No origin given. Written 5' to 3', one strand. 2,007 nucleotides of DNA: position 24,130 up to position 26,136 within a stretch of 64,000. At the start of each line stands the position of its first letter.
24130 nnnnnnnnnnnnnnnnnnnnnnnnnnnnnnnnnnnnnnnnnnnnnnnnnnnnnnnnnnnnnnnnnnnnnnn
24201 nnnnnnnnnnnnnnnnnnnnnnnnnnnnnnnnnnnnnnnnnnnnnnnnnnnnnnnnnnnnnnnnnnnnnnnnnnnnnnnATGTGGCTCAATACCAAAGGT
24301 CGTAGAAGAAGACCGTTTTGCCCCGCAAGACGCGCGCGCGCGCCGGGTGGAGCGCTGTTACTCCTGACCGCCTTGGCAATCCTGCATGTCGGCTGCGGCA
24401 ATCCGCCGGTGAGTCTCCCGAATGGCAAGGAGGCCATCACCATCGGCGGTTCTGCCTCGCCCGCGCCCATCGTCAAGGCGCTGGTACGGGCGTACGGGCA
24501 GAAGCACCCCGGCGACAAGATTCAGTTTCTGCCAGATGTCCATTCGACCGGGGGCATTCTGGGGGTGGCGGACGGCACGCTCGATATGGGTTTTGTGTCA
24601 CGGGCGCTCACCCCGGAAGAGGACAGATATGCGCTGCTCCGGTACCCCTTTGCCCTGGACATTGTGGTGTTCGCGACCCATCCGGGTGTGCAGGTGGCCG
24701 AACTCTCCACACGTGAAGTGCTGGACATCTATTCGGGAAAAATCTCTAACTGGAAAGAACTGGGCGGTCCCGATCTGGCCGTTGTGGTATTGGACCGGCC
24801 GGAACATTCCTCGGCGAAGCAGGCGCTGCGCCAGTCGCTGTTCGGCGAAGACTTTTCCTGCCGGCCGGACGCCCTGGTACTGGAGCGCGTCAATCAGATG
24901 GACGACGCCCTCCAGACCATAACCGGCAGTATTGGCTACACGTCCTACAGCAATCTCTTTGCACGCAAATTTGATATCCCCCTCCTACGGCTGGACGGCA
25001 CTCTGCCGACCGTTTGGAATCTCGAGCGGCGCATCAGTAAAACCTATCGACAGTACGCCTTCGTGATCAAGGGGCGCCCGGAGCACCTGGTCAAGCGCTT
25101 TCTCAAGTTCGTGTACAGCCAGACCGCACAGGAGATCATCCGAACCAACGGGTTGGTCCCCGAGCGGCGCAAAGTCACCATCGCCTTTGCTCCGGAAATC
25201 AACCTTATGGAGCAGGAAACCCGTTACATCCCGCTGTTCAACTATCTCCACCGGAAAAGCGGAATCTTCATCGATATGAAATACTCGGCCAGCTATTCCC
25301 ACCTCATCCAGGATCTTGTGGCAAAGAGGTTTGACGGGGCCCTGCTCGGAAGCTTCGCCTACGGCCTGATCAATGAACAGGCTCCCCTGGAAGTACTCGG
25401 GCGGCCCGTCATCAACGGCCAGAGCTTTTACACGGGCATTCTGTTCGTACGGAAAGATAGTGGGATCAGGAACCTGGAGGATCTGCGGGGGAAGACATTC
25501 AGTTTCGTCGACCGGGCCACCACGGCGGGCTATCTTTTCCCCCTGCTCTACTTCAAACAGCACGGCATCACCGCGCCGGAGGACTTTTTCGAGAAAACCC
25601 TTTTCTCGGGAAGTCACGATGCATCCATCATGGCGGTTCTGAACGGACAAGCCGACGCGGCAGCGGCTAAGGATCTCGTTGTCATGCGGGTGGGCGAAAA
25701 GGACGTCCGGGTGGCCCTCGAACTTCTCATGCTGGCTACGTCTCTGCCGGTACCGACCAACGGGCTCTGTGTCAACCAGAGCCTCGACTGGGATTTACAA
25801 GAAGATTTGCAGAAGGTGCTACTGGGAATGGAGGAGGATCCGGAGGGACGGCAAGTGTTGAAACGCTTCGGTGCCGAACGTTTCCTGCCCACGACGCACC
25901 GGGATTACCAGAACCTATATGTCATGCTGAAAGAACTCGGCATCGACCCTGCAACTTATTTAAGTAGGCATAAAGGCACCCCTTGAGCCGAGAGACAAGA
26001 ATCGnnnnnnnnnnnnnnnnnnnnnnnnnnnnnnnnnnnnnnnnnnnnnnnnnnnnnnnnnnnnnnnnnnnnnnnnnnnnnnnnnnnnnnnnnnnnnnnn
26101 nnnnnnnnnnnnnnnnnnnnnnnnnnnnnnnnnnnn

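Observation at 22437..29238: Unusual signalling cassette: haem-motif sensor kinase – PilZ – double binding protein – ATPase-less HisKA sensor – sigma-54 activator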

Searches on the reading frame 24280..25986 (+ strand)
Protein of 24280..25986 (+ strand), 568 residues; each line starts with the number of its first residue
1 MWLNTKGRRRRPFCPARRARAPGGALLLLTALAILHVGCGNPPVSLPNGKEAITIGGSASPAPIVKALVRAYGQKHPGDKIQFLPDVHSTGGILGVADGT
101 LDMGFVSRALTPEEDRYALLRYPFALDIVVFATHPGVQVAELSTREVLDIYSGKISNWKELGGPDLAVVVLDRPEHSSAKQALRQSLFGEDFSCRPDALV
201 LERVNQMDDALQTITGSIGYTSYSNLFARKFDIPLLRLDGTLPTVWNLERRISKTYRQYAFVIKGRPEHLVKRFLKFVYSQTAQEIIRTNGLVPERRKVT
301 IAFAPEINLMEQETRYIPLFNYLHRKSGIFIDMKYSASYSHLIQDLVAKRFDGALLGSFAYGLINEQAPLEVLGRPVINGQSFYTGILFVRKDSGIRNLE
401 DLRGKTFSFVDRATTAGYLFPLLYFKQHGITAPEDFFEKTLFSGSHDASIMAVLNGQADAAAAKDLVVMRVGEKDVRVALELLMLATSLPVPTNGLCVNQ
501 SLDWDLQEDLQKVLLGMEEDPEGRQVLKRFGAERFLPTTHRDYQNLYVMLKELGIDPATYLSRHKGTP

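Call 4: search_protein_families(library=pfam, proteins=[window:24280-25986:+], max_evalue=0.01)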
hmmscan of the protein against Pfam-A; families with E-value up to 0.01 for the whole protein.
window:24280-25986:+ (568 aa): 5 families
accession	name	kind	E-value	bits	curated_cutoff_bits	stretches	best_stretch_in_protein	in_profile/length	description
PF12974.12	Phosphonate-bd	-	4.1e-60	203.6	27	1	301-543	1-242/242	ABC transporter, phosphonate, periplasmic substrate-binding protein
PF12849.12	PBP_like_2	-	4.9e-23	82.7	27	1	51-281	8-266/267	PBP superfamily domain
PF13531.11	SBP_bac_11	-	3.7e-10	40.4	25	1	53-292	1-226/227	Bacterial extracellular solute-binding protein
PF12727.12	PBP_like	-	2.1e-06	27.5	27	1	386-462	72-149/193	PBP superfamily domain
PF09084.16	NMT1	-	0.0021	18.5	20.5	1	387-462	76-145/216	NMT1/THI5 like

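Call 5: search_protein_families(library=ncbifam, proteins=[window:24280-25986:+], max_evalue=0.01)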
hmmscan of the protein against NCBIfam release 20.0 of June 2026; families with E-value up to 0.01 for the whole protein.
window:24280-25986:+ (568 aa): 12 families
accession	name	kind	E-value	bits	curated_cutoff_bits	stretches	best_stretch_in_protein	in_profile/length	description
TIGR03431.1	PhnD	equivalog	3.1e-44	151.5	261.1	1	297-552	27-285/288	phosphonate ABC transporter substrate-binding protein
TIGR01098.1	3A0109s03R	subfamily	5.4e-42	144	112.05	1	296-516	30-252/253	phosphate/phosphite/phosphonate ABC transporter substrate-binding protein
TIGR02136.1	ptsS_2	subfamily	3.2e-24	85.7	206.6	1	40-294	28-294/295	phosphate ABC transporter substrate-binding protein PstS family protein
TIGR04553.1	ABC_peri_selen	hypoth_equivalog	1.3e-22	80.5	250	1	308-555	11-264/266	putative selenate ABC transporter substrate-binding protein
NF049985.1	SBP_like_Rv1680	exception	1.6e-07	31.3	400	1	330-557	31-266/268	Rv1680 family SBP-like protein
NF008171.0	PRK10918.1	equivalog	3.1e-06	26.4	339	1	51-160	27-138/346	phosphate ABC transporter substrate-binding protein PstS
TIGR04505.1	PtsS_plasma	equivalog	4.8e-05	22.9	175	1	49-111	27-87/334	phosphate ABC transporter substrate-binding protein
TIGR00975.1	3a0107s03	equivalog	5e-05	22.5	205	1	53-160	1-114/315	phosphate ABC transporter substrate-binding protein PstS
TIGR01728.1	SsuA_fam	subfamily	0.00037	19.8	163.5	1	328-463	27-156/290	aliphatic sulfonate ABC transporter substrate-binding protein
NF040750.1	tetrathio_HK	equivalog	0.00048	18.7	750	1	386-449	99-161/555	tetrathionate respiration histidine kinase TtrS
TIGR02122.1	TRAP_TAXI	subfamily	0.00076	18.4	84.35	1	388-461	125-194/320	TAXI family TRAP transporter solute-binding subunit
TIGR01256.1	modA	equivalog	0.0081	16.1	62.5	0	244-291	169-217/217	molybdate ABC transporter substrate-binding protein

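Call 21: search_solved_structures(query=window:24280-25986:+, max_evalue=0.001)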
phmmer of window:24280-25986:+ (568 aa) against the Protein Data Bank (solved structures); distinct sequences matched with E-value up to 0.001: 26.
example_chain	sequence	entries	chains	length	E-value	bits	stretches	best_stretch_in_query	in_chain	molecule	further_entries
5o2j_A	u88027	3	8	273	4.2e-27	98.2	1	300-564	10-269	Probable phosphite transport system-binding protein PtxB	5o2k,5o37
4gd5_A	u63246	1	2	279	3.2e-26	95.3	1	35-293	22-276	Phosphate ABC transporter, phosphate-binding protein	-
4q8r_A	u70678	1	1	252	2.7e-25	92.2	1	51-293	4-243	Phosphate ABC transporter, phosphate-binding protein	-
5lv1_A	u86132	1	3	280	1.2e-23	86.8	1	298-561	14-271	PtxB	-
5jvb_A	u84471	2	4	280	3.1e-22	82.1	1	298-546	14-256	Phosphonate ABC transporter, periplasmic phosphonate-binding protein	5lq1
4n13_A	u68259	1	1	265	1.5e-20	76.6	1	50-292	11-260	Phosphate ABC transporter, periplasmic phosphate-binding protein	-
6x6b_A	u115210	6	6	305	4.1e-20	75.1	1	301-543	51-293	ArrX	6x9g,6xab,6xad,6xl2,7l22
1twy_A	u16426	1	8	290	3.2e-19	72.2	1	52-292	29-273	ABC transporter, periplasmic substrate-binding protein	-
6x8w_A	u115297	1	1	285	5.7e-19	71.3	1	301-543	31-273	ArrX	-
9l8j_A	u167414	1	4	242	6.3e-18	67.9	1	49-287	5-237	Sll0540 protein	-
6esk_A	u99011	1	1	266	5.5e-15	58.2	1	322-548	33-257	Putative periplasmic phosphite-binding-like protein (Pbl) PtxB-like protein designated Aio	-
6esv_A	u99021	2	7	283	6.3e-15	58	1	322-548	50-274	Putative periplasmic phosphite-binding-like protein (Pbl) PtxB-like protein designated Aio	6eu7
6ghq_A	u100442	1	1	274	6.9e-15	57.9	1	314-545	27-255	Probable phosphite transport system-binding protein HtxB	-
8ed5_A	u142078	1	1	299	8.9e-15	57.5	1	322-548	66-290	Putative periplasmic phosphite-binding-like protein (Pbl) PtxB-like protein designated Aio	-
4ecf_A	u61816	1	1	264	1.3e-14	56.9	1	51-291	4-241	ABC-type phosphate transport system, periplasmic component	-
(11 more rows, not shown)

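Call 72: find_homologous_proteins(query=window:24280-25986:+, max_evalue=1e-20)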
Query window:24280-25986:+ (568 aa): 51 proteins with E <= 1e-20 among 8000 candidates.
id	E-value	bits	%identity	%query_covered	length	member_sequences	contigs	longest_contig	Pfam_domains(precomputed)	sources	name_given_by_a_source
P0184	0.0e+0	1288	100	100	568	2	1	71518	PF13531.12,PF12727.13,PF12974.13,PF12849.13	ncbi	-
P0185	0.0e+0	1050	85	96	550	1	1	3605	PF13531.12,PF12727.13,PF12974.13,PF12849.13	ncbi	-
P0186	0.0e+0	1019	81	100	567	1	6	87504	PF13531.12,PF12727.13,PF12974.13,PF12849.13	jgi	jgi:phosphate/phosphite/phosphonate ABC transporter binding protein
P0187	7.9e-292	987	86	89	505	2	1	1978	PF13531.12,PF12727.13,PF12974.13,PF12849.13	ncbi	-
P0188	2.7e-290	982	78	99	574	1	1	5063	PF12727.13,PF12974.13,PF12849.13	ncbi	-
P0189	4.9e-207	707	59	93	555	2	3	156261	PF12974.13,PF12849.13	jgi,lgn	-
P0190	3.1e-206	704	57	95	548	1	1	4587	PF13531.12,PF12727.13,PF12974.13,PF12849.13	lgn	-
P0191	7.5e-201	687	59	90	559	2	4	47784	PF12974.13,PF12849.13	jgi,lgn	jgi:phosphate/phosphite/phosphonate ABC transporter binding protein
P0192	7.9e-200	683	56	95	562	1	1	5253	PF13531.12,PF12974.13,PF12849.13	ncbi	-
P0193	5.1e-199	681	58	92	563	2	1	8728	PF13531.12,PF12974.13,PF12849.13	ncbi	-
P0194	5.4e-199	681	54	97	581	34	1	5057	PF13531.12,PF12727.13,PF12974.13,PF12849.13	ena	-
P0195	2.0e-197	675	57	93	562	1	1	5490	PF13531.12,PF12974.13,PF12849.13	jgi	jgi:phosphate/phosphite/phosphonate ABC transporter binding protein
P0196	4.0e-195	668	55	97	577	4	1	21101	PF12974.13,PF12849.13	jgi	-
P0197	1.4e-193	663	56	92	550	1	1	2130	PF12974.13,PF12849.13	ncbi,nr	ncbi:MAG: phosphate/phosphite/phosphonate ABC transporter substrate-binding protein, partial [bacter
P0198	6.5e-193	660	55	95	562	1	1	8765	PF13531.12,PF12974.13,PF12849.13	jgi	jgi:phosphonate transport system substrate-binding protein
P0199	2.9e-158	546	49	92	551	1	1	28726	PF13531.12,PF12974.13,PF12849.13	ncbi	-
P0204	7.5e-115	403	37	94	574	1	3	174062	PF13531.12,PF12727.13,PF12974.13,PF12849.13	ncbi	-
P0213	6.6e-106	373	39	88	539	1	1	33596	PF13531.12,PF12974.13,PF12849.13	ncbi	ncbi:MAG: hypothetical protein Kow0092_11920 [Deferrisomatales bacterium]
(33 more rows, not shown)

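Call 73: find_encoding_contigs(protein=P0204, flank=6000, max_places=2)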
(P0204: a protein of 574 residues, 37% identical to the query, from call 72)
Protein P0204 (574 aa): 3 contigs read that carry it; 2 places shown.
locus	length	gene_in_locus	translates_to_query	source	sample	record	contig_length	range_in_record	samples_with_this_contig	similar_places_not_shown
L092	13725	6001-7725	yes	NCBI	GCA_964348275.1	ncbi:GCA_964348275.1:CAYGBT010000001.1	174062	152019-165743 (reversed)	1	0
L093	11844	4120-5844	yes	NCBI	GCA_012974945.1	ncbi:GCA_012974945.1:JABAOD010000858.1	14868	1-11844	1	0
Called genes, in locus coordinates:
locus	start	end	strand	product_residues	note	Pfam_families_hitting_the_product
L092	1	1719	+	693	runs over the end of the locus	PF01807:Zn_ribbon_DnaG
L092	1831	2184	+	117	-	-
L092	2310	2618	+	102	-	PF21983:NikA-like (faint), PF01402:RHH_1 (faint)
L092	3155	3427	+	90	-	PF12728:HTH_17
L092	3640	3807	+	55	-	-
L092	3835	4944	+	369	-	PF02899:Phage_int_SAM_1 (weak), PF00589:Phage_integrase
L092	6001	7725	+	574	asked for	PF12849:PBP_like_2, PF12727:PBP_like (faint), PF13531:SBP_bac_11 (faint), PF12974:Phosphonate-bd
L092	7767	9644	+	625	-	PF00672:HAMP, PF00512:HisKA, PF02518:HATPase_c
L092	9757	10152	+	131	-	PF00072:Response_reg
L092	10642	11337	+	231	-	PF09976:TPR_21 (weak), PF13428:TPR_14 (faint), PF00515:TPR_1 (faint), PF13432:TPR_16 (weak), PF13525:YfiO, PF07719:TPR_2 (weak), PF13432:TPR_16, PF13174:TPR_6 (weak), +2 more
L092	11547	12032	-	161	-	PF02577:BFN_dom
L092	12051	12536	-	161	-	PF04677:CwfJ_C_1, PF11969:DcpS_C (weak), PF01230:HIT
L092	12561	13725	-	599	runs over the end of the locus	PF00211:Guanylate_cyc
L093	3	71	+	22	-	?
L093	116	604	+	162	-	-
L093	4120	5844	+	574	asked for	PF12849:PBP_like_2, PF12727:PBP_like (faint), PF13531:SBP_bac_11 (faint), PF12974:Phosphonate-bd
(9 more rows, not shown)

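Call 74: find_encoding_contigs(protein=P0213, flank=6000, max_places=2)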
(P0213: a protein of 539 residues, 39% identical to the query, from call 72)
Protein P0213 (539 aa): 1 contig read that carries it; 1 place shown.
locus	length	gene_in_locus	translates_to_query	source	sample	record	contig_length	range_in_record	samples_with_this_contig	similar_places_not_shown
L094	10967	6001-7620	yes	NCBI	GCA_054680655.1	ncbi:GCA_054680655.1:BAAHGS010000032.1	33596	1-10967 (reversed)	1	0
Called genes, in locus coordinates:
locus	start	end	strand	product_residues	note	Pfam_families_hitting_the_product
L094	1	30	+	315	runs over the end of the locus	PF01565:FAD_binding_4, PF02873:MurB_C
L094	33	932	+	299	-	PF01820:Dala_Dala_lig_N, PF02655:ATP-grasp_3 (weak), PF07478:Dala_Dala_lig_C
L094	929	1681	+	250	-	PF08478:POTRA_1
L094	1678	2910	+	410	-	PF00012:HSP70 (faint), PF11104:PilM_2 (faint), PF14450:FtsA, PF02491:SHS2_FTSA, PF06723:MreB_Mbl, PF06277:EutA (weak), PF14450:FtsA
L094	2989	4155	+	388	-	PF00091:Tubulin, PF12327:FtsZ_C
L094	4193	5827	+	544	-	PF19864:Radical_SAM_N2, PF02310:B12-binding (faint), PF04055:Radical_SAM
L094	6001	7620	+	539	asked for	PF12849:PBP_like_2, PF13531:SBP_bac_11 (faint), PF12974:Phosphonate-bd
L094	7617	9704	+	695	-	PF08448:PAS_4 (faint), PF13188:PAS_8 (faint), PF00512:HisKA, PF02518:HATPase_c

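Call 75: find_encoding_contigs(protein=P0199, flank=8000, max_places=2)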
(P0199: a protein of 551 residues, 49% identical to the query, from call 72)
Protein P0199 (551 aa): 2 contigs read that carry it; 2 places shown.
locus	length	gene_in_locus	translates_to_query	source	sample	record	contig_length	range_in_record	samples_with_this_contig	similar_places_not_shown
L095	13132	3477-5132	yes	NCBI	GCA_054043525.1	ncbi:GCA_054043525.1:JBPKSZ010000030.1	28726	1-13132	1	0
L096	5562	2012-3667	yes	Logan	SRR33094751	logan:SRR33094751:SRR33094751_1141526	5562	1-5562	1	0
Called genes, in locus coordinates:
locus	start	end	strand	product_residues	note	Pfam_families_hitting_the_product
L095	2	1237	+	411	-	?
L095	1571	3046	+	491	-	PF00672:HAMP, PF00512:HisKA, PF02518:HATPase_c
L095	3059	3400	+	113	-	PF07238:PilZ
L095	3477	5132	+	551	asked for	PF12849:PBP_like_2, PF13531:SBP_bac_11 (faint), PF12974:Phosphonate-bd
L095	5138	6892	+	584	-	PF00672:HAMP, PF13426:PAS_9 (weak)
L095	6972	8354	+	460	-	PF00072:Response_reg, PF00158:Sigma54_activat, PF14532:Sigma54_activ_2, PF00004:AAA (weak), PF07728:AAA_5 (weak), PF25601:AAA_lid_14, PF02954:HTH_8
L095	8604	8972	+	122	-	PF00072:Response_reg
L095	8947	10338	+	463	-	PF22678:Cytochrom_c_NrfB-like (faint), PF02085:Cytochrom_CIII (faint), PF14522:Cytochrome_C7 (faint), PF14537:Cytochrom_c3_2 (faint), PF09699:Paired_CXXCH_1, PF22113:Mtrc-MtrF_II-IV_dom (weak), PF09699:Paired_CXXCH_1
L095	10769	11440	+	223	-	PF14522:Cytochrome_C7 (faint), PF09699:Paired_CXXCH_1 (faint)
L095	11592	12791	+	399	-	PF08450:SGL (faint), PF25021:TEN_NHL (faint), PF01436:NHL (faint), PF17170:DUF5128 (faint), PF06739:SBBP (faint)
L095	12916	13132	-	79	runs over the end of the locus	-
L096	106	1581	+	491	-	PF00672:HAMP, PF00512:HisKA, PF02518:HATPase_c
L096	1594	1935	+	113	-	PF07238:PilZ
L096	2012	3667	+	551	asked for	PF12849:PBP_like_2, PF13531:SBP_bac_11 (faint), PF12974:Phosphonate-bd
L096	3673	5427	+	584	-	PF00672:HAMP, PF13426:PAS_9 (weak)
